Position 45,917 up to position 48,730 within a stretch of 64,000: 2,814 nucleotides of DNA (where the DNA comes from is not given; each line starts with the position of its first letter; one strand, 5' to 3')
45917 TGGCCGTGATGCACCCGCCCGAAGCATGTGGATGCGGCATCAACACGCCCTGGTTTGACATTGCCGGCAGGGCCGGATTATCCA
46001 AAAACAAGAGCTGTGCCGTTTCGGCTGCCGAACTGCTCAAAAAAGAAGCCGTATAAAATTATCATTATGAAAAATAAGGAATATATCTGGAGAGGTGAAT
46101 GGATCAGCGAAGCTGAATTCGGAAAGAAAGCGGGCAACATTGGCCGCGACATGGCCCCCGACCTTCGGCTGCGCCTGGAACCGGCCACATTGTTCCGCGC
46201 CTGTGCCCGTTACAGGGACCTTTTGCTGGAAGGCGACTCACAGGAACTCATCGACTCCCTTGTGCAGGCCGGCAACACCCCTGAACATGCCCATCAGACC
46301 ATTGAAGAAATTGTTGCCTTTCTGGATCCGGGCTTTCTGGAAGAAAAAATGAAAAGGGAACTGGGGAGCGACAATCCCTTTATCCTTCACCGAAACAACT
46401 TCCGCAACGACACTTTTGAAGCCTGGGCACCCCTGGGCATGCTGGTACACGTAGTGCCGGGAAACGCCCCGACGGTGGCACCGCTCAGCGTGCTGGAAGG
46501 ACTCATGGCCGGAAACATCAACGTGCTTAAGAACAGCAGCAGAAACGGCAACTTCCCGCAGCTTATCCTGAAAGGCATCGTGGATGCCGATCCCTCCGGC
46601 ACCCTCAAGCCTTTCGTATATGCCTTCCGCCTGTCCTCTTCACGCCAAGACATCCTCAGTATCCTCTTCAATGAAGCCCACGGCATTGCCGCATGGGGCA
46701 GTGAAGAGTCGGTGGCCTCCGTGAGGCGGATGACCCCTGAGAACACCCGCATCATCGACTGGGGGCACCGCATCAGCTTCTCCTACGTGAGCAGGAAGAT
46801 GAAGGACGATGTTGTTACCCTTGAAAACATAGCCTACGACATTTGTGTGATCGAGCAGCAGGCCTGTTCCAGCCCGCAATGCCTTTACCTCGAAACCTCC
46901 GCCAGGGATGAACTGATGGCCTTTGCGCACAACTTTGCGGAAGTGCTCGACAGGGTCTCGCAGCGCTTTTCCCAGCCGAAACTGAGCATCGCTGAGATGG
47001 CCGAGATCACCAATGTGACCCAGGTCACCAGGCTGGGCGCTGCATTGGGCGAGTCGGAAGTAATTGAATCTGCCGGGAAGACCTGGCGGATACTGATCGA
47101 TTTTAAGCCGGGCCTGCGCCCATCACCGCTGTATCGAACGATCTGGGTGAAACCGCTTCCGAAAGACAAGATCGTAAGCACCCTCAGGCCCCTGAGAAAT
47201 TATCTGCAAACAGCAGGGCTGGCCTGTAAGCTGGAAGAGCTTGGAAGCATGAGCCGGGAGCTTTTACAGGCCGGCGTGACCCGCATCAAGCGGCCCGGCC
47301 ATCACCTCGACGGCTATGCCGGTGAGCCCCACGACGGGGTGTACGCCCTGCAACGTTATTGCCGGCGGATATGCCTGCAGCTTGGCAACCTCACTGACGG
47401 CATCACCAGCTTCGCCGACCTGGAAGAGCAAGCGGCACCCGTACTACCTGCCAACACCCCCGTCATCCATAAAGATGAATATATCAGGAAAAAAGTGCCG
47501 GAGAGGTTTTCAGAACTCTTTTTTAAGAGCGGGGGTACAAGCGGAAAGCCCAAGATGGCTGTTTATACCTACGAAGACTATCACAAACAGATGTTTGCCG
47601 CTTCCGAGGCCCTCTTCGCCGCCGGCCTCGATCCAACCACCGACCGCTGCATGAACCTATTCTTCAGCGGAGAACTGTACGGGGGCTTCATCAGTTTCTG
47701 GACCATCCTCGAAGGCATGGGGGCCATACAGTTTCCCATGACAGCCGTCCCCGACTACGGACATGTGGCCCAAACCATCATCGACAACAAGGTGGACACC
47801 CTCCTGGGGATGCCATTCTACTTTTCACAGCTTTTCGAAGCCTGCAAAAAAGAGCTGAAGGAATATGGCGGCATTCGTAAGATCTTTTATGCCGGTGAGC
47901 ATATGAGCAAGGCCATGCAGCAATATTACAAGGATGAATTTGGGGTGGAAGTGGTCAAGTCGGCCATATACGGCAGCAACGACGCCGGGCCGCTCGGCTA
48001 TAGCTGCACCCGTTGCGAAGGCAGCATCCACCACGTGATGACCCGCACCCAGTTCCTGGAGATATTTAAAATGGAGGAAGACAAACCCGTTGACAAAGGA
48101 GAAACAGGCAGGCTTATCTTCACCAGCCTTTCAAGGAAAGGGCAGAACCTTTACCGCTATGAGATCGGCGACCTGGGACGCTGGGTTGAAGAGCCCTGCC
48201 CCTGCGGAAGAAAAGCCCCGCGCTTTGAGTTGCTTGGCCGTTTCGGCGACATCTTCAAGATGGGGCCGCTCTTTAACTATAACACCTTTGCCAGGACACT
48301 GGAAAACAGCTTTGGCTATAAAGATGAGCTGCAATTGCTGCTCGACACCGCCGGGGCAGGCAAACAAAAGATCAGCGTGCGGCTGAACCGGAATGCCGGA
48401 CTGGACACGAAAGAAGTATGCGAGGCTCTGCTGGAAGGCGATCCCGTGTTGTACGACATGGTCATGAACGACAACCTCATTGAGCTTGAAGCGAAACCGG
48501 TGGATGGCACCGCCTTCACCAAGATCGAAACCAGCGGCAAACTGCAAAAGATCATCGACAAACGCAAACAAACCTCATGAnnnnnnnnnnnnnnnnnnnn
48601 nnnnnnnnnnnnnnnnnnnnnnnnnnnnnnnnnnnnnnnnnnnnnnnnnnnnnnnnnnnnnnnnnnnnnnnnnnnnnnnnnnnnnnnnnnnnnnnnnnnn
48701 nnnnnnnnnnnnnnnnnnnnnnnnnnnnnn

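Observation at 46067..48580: LuxC-type reductase fused in one ORF to a PaaK-like module that is a paralog of the stand-alone gene two positions upstream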

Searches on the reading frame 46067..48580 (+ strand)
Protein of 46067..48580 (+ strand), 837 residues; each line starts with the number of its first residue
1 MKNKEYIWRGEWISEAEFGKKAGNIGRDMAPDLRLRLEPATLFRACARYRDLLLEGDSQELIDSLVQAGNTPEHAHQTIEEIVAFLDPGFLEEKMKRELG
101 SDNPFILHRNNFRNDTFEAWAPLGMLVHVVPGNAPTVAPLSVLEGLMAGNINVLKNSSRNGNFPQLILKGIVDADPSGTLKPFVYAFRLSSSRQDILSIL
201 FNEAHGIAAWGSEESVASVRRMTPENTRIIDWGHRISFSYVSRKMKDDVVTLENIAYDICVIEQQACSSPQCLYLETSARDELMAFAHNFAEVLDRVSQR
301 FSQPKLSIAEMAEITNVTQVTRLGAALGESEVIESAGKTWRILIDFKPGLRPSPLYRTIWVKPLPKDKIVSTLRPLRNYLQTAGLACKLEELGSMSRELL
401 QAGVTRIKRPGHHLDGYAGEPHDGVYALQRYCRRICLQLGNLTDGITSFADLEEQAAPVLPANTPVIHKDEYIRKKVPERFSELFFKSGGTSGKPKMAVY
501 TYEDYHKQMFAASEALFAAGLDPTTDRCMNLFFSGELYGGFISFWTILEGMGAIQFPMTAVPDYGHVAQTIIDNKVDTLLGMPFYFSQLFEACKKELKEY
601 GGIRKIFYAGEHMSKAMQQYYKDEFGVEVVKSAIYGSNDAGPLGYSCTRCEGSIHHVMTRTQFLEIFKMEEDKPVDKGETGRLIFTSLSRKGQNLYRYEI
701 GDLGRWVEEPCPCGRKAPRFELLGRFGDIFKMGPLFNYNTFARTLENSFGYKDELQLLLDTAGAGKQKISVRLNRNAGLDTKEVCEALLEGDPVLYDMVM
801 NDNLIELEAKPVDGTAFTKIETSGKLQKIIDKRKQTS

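Call 7: search_protein_families(library=pfam, proteins=[window:46067-48580:+], max_evalue=0.01)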
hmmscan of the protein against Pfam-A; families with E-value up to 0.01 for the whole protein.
window:46067-48580:+ (837 aa): 2 families
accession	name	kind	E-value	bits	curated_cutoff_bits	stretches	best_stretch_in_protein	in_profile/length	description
PF05893.19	LuxC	-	1.5e-82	278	21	1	60-433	28-400/401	Acyl-CoA reductase (LuxC)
PF00501.34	AMP-binding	-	2.8e-11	43.3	29.9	1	488-685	170-374/384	AMP-binding enzyme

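Call 8: search_protein_families(library=ncbifam, proteins=[window:46067-48580:+], max_evalue=0.01)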
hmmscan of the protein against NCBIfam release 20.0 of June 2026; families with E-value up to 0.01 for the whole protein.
window:46067-48580:+ (837 aa): 16 families
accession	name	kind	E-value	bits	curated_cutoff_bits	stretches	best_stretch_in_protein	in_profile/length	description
NF045666.1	DVU1553_fam_AMP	equivalog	5e-28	98.1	300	1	486-721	95-325/331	DVU_1553 family AMP-dependent CoA ligase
NF041878.1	paak_haloarch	equivalog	4.4e-21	74.9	700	1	485-727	85-326/427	phenylacetate--CoA ligase PaaK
NF052251.1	LCFA_red_LuxC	equivalog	5.6e-20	71.3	750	1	97-435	118-445/478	long-chain-fatty-acyl-CoA reductase LuxC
NF041217.1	BagE_FevW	exception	5.1e-15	55.3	800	1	484-732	73-317/424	bagremycin/ferroverdin synthetase BagE/FevW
TIGR02155.1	PA_CoA_ligase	equivalog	3.4e-14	52.2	646.3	1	487-749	82-337/422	phenylacetate--CoA ligase PaaK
NF053551.1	FlxY_rubin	equivalog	1.8e-11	43.4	520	1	570-775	163-372/424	flexirubin biosynthesis putative acyl-CoA ligase FlxY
TIGR03335.1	F390_ftsA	equivalog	8.1e-09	34.7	458.7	1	485-718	91-321/445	coenzyme F390 synthetase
NF006754.0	PRK09274.1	equivalog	8.8e-08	30.8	478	1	483-643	179-331/555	fatty acid CoA ligase family protein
NF004837.0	PRK06187.1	subfamily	4.1e-07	28.6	476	1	484-644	174-327/531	long-chain-fatty-acid--CoA ligase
NF005426.0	PRK07008.1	equivalog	3.2e-06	26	822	1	469-649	169-343/545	3-(methylthio)propionyl-CoA ligase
NF005307.0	PRK06839.1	equivalog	0.0003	19.6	748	1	486-621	155-284/496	o-succinylbenzoate--CoA ligase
NF053567.1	HBDA_AROS1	equivalog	0.0029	16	1000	1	484-631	175-317/523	3-hydroxybenzoate--CoA ligase HbdA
NF041596.1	fum_diaprop_lig_DdaG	equivalog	0.0047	15.9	700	1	483-753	58-321/390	fumarate--(S)-2,3-diaminopropanoate ligase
TIGR02304.1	aden_form_hyp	equivalog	0.0076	15.3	251.9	0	615-732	226-332/430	F390 synthetase-related protein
TIGR02262.1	benz_CoA_lig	subfamily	0.0084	14.9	375.25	0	487-632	168-309/508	benzoate-CoA ligase family protein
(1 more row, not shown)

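Call 12: find_homologous_proteins(query=window:46067-48580:+, max_evalue=1e-10)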
Query window:46067-48580:+ (837 aa): 1196 proteins with E <= 1e-10 among 8000 candidates; the best 120 are listed.
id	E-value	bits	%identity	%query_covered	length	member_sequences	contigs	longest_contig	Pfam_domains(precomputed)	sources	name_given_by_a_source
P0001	0.0e+0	1756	90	100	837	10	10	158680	PF05893.20,PF00501.35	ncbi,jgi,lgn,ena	jgi:phenylacetate-coenzyme A ligase PaaK-like adenylate-forming protein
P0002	0.0e+0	1559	79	100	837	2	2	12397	PF05893.20,PF00501.35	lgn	-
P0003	0.0e+0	1559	79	100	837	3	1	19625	PF05893.20,PF00501.35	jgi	jgi:phenylacetate-coenzyme A ligase PaaK-like adenylate-forming protein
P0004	0.0e+0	1555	79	100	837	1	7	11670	PF05893.20,PF00501.35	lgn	-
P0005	0.0e+0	1537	78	100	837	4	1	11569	PF05893.20,PF00501.35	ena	-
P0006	0.0e+0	1516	78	100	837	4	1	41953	PF05893.20,PF00501.35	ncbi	-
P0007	0.0e+0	1512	77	100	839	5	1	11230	PF05893.20,PF00501.35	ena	-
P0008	0.0e+0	1494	76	100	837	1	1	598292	PF05893.20,PF00501.35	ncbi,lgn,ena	-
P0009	0.0e+0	1486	75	100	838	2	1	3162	PF05893.20,PF00501.35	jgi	-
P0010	0.0e+0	1484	75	100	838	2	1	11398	PF05893.20,PF00501.35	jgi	-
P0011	0.0e+0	1482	74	100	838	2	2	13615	PF05893.20,PF00501.35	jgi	-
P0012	0.0e+0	1469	75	100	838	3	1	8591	PF05893.20,PF00501.35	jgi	-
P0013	0.0e+0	1433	73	100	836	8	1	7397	PF05893.20,PF00501.35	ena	-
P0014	0.0e+0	1092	58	99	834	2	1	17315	PF05893.20,PF00501.35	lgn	-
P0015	0.0e+0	1089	58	99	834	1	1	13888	PF05893.20,PF00501.35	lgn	-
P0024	0.0e+0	1071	56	99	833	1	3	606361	PF05893.20,PF00501.35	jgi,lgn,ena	-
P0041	1.1e-262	892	48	99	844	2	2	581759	PF05893.20,PF00501.35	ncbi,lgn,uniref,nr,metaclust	ncbi:acyl-CoA reductase [Azorhizobium doebereinerae]|uniref:acyl-CoA reductase n=1 Tax=Azorhizobium 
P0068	4.9e-249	847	48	99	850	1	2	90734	PF05893.20,PF00501.35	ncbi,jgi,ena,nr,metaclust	ncbi:MAG: hypothetical protein A2X94_08190 [Bdellovibrionales bacterium GWB1_55_8]|nr:MAG: hypotheti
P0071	1.7e-248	845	47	99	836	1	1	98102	PF05893.20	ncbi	ncbi:MAG: acyl-CoA reductase [Elusimicrobiota bacterium]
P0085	4.5e-243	827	47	99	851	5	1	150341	PF05893.20,PF00501.35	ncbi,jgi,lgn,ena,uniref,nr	ncbi:acyl-CoA reductase [Dokdonella sp.]|uniref:acyl-CoA reductase n=1 Tax=Dokdonella sp. TaxID=2291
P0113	7.4e-234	797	44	99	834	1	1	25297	PF05893.20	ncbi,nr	ncbi:MAG: hypothetical protein HY319_26455 [Armatimonadetes bacterium]|nr:hypothetical protein [Arma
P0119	4.0e-232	791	44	99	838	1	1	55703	PF05893.20,PF00501.35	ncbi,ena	-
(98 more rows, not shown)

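Call 16: find_encoding_contigs(protein=P0041, flank=8000, max_places=2)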
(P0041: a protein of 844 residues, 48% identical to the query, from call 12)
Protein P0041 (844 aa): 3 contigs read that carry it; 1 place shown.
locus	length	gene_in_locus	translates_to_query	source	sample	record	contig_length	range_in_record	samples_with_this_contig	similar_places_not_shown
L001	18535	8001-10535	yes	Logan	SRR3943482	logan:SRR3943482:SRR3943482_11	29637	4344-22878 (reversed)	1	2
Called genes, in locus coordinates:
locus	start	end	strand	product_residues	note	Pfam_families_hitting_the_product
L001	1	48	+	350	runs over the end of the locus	PF21783:YNCE (faint), PF23381:Beta-prop_IFT122_1st (faint), PF02239:Cytochrom_D1 (faint), PF10282:Lactonase (faint), PF08450:SGL (faint), PF25174:Beta-prop_THOC3 (faint), PF25173:Beta-prop_WDR3_1st (weak)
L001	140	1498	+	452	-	PF01566:Nramp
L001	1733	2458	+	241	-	-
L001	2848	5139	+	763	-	PF03709:OKR_DC_1_N, PF01276:OKR_DC_1, PF03711:OKR_DC_1_C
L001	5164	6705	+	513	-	PF00324:AA_permease, PF13520:AA_permease_2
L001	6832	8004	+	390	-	PF04443:LuxE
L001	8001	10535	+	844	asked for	PF05893:LuxC, PF00501:AMP-binding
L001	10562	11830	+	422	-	PF00501:AMP-binding (weak)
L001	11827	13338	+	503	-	PF13581:HATPase_c_2, PF02518:HATPase_c (weak), PF00583:Acetyltransf_1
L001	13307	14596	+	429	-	PF07690:MFS_1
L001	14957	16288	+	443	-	PF07690:MFS_1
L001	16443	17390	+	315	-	PF00701:DHDPS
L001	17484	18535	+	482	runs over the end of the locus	PF00171:Aldedh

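Call 17: find_encoding_contigs(protein=P0085, flank=8000, max_places=2)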
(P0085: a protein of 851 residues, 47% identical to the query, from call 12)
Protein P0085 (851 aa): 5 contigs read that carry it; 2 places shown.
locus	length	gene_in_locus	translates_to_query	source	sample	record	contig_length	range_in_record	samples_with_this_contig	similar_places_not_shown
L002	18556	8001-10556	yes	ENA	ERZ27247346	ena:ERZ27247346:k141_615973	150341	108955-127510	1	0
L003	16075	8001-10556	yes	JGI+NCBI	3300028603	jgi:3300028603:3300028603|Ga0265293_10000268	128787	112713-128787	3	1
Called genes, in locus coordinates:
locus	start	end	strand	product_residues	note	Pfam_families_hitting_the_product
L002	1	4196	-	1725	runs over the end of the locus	PF00270:DEAD, PF00271:Helicase_C, PF00580:UvrD-helicase, PF01443:Viral_helicase1 (faint), PF13245:AAA_19, PF00580:UvrD-helicase, PF13361:UvrD_C, PF13538:UvrD_C_2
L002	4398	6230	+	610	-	PF05960:DUF885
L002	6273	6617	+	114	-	PF04993:TfoX_N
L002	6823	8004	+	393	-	PF04443:LuxE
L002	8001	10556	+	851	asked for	PF05893:LuxC, PF00501:AMP-binding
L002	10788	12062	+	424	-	PF00501:AMP-binding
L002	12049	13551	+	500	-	PF13581:HATPase_c_2, PF00583:Acetyltransf_1, PF13673:Acetyltransf_10 (weak)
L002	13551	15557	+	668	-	PF02743:dCache_1, PF22673:MCP-like_PDC_1, PF00672:HAMP, PF07228:SpoIIE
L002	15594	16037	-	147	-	PF13581:HATPase_c_2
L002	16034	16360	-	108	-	PF01740:STAS (weak), PF13466:STAS_2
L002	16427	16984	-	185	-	PF11539:DUF3228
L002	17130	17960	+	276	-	PF02219:MTHFR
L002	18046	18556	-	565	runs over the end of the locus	PF13522:GATase_6, PF13537:GATase_7, PF12481:DUF3700, PF00733:Asn_synthase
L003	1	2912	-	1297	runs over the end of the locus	PF00270:DEAD (faint), PF00271:Helicase_C, PF00580:UvrD-helicase, PF01443:Viral_helicase1 (faint), PF13245:AAA_19, PF00580:UvrD-helicase, PF13361:UvrD_C, PF13538:UvrD_C_2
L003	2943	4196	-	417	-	PF00270:DEAD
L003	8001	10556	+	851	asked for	PF05893:LuxC, PF00501:AMP-binding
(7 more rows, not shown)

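Call 18: find_encoding_contigs(protein=P0071, flank=8000, max_places=2)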
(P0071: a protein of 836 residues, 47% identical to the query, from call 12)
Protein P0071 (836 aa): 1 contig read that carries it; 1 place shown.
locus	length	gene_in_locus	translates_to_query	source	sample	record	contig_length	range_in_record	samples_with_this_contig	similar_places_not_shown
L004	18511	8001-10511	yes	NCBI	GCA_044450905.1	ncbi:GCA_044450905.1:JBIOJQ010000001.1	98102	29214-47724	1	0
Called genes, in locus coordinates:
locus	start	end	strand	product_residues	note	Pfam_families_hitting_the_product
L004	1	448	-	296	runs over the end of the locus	PF00515:TPR_1 (faint), PF07719:TPR_2 (faint), PF13181:TPR_8 (faint), PF13424:TPR_12 (faint), PF13428:TPR_14 (faint), PF13432:TPR_16 (faint), PF14559:TPR_19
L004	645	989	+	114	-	-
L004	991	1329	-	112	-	PF04020:Phage_holin_4_2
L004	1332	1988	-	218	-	-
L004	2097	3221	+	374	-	PF02265:S1-P1_nuclease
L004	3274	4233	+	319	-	-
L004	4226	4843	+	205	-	-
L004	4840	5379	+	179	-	-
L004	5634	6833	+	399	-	PF07690:MFS_1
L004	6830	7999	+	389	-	PF04443:LuxE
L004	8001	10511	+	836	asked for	PF05893:LuxC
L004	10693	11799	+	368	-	PF00501:AMP-binding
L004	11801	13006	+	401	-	PF00583:Acetyltransf_1 (faint)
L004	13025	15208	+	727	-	PF01432:Peptidase_M3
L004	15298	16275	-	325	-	PF08240:ADH_N, PF00107:ADH_zinc_N, PF13602:ADH_zinc_N_2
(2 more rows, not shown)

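Call 23: find_related_loci(query=A1, collection=genome_contigs, flank=8000)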
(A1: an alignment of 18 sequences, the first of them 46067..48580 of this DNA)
Query A1 (837 aa) in genome_contigs; peptide patterns used: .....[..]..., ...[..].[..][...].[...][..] (x = any residue, [..] = any of these).
534 stretches matched a pattern; 516 encode a relative of the query (tblastn E <= 1e-3); the best 80 are kept; 80 distinct loci.
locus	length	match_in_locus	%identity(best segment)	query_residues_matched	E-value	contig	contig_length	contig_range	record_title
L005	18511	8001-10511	90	1-837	0e+0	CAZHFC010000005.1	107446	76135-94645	MAG TPA_asm: uncultured Bacteroidales bacterium isolate SRP241341_co1_62 genome assembly, contig: NODE_230_length_107446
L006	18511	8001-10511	78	1-837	0e+0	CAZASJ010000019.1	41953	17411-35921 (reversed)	MAG TPA_asm: uncultured Bacteroidales bacterium isolate binchicken_co42_2 genome assembly, contig: NODE_743_length_41953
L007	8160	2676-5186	78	1-837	0e+0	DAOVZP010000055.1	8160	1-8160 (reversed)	MAG TPA_asm: Bacteroidota bacterium isolate CSMAG_1812 CSMAG_1812_k141_2049661_length_8160_cov_10.5340, whole genome sho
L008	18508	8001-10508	76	1-836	0e+0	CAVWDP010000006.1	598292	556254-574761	MAG: uncultured Bacteroidales bacterium isolate MFD03804.bin.2.200 genome assembly, contig: contig_62501, whole genome s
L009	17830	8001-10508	75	2-837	0e+0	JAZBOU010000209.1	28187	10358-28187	MAG: Bacteroidales bacterium isolate bin.552 k117_8193504, whole genome shotgun sequence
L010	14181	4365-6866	80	1-834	0e+0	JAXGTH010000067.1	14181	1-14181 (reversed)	MAG: Bacteroidales bacterium isolate AnMBR.bin392 bin392_67, whole genome shotgun sequence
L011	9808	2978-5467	56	4-833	0e+0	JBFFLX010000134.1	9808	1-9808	MAG: Bacteroidales bacterium isolate Mix_mud18.2022.04.30 k141_1359032_length_9808_cov_11.2942, whole genome shotgun seq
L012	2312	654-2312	82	1-553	0e+0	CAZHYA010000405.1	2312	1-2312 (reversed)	MAG TPA_asm: uncultured Bacteroidales bacterium isolate binchicken_co42_12 genome assembly, contig: NODE_107222_length_2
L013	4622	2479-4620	57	1-714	0e+0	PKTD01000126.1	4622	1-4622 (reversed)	MAG: Marinilabiliales bacterium isolate BM719 sc_9465, whole genome shotgun sequence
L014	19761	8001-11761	49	4-833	0e+0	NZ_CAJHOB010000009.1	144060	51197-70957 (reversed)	Azonexus hydrophilus isolate Isolate_3, whole genome shotgun sequence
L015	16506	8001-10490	58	4-833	0e+0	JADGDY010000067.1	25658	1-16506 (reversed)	MAG: Bacteroidales bacterium isolate BB22 NODE_1801_length_25658_cov_4.810086, whole genome shotgun sequence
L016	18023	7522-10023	48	3-834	0e+0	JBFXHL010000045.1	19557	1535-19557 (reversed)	MAG: Sulfuricellaceae bacterium isolate CA_2019_TPIn_186 NODE_9135_length_19557_cov_5.071899_TPIn, whole genome shotgun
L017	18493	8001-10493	74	3-833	0e+0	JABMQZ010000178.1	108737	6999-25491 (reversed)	MAG: Bacteroidetes bacterium isolate bin.184 k141_4408135, whole genome shotgun sequence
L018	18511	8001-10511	48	6-835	0e+0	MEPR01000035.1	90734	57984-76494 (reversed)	MAG: Bdellovibrionales bacterium GWB1_55_8 gwb1_scaffold_200, whole genome shotgun sequence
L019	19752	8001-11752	48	6-835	0e+0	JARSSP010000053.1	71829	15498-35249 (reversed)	MAG: Candidatus Contendobacter sp. isolate SCELSE-3-Con NODE_433_length_71829_cov_129.870677, whole genome shotgun seque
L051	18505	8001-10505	43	6-836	0e+0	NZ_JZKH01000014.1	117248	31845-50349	Streptomyces rubellomurinus strain ATCC 31215 contig-13, whole genome shotgun sequence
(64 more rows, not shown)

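Call 27: search_protein_families(library=pfam, proteins=[L051:240-2450:+, L051:4424-4966:+, L051:5222-6751:+, L051:10603-11868:+, L051:11890-13152:+, L051:13055-14392:+, L051:14395-15738:+, L051:15648-16544:+, L051:16412-17479:+, L051:10417-11928:-], max_evalue=0.001)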
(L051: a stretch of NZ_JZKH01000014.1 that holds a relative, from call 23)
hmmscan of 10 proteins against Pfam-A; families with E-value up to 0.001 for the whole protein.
L051:240-2450:+ (736 aa): 2 families
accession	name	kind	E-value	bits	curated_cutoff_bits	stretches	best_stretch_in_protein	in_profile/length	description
PF00912.28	Transgly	-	6.4e-62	208.6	27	1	91-276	3-177/178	Transglycosylase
PF00905.27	Transpeptidase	-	7.4e-33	114.5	22.1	1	377-645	2-269/299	Penicillin binding protein transpeptidase domain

L051:4424-4966:+ (180 aa): 0 families

L051:5222-6751:+ (509 aa): 3 families
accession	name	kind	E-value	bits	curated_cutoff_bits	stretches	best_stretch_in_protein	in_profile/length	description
PF00583.31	Acetyltransf_1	-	9.9e-10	39.2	20.7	1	144-261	4-116/116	Acetyltransferase (GNAT) family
PF13508.13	Acetyltransf_7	-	2.1e-05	25.2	27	1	176-262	3-83/84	Acetyltransferase (GNAT) domain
PF13673.13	Acetyltransf_10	-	4.5e-05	23.9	23.6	1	164-265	19-111/128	Acetyltransferase (GNAT) domain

L051:10603-11868:+ (421 aa): 1 family
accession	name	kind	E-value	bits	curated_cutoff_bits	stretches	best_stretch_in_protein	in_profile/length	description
PF09587.15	PGA_cap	-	3.4e-68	230.3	27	1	78-326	1-253/255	Bacterial capsule synthesis protein PGA_cap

L051:11890-13152:+ (420 aa): 0 families

L051:13055-14392:+ (445 aa): 0 families

L051:14395-15738:+ (447 aa): 0 families

L051:15648-16544:+ (298 aa): 0 families

L051:16412-17479:+ (355 aa): 0 families

L051:10417-11928:- (503 aa): 0 families

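Call 33: find_encoding_contigs(protein=P0068, flank=8000, max_places=1)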
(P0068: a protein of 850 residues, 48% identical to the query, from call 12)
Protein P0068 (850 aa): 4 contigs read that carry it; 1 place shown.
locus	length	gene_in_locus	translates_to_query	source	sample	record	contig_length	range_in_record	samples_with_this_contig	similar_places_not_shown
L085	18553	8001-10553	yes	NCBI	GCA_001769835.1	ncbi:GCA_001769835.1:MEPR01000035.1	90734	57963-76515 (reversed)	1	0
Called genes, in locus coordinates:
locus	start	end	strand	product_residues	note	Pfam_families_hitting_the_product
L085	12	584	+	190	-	-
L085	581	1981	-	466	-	PF00512:HisKA, PF02518:HATPase_c, PF14501:HATPase_c_5 (weak), PF00072:Response_reg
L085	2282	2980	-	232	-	-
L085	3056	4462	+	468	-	PF14252:DUF4347 (faint)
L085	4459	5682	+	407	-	PF07690:MFS_1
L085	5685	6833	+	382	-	PF00583:Acetyltransf_1 (weak)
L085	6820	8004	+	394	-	PF04443:LuxE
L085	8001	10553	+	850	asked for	PF05893:LuxC, PF00501:AMP-binding (weak)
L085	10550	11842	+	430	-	PF00501:AMP-binding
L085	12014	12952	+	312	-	-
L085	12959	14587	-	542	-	PF00005:ABC_tran, PF02463:SMC_N (faint), PF13476:AAA_23 (faint), PF13555:AAA_29 (faint), PF01926:MMR_HSR1 (faint), PF13304:AAA_21 (faint), PF12848:ABC_tran_Xtn, PF00005:ABC_tran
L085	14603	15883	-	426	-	PF00270:DEAD, PF00271:Helicase_C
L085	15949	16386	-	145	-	-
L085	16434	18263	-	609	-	PF03415:Peptidase_C11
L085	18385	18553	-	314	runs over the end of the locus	PF03741:TerC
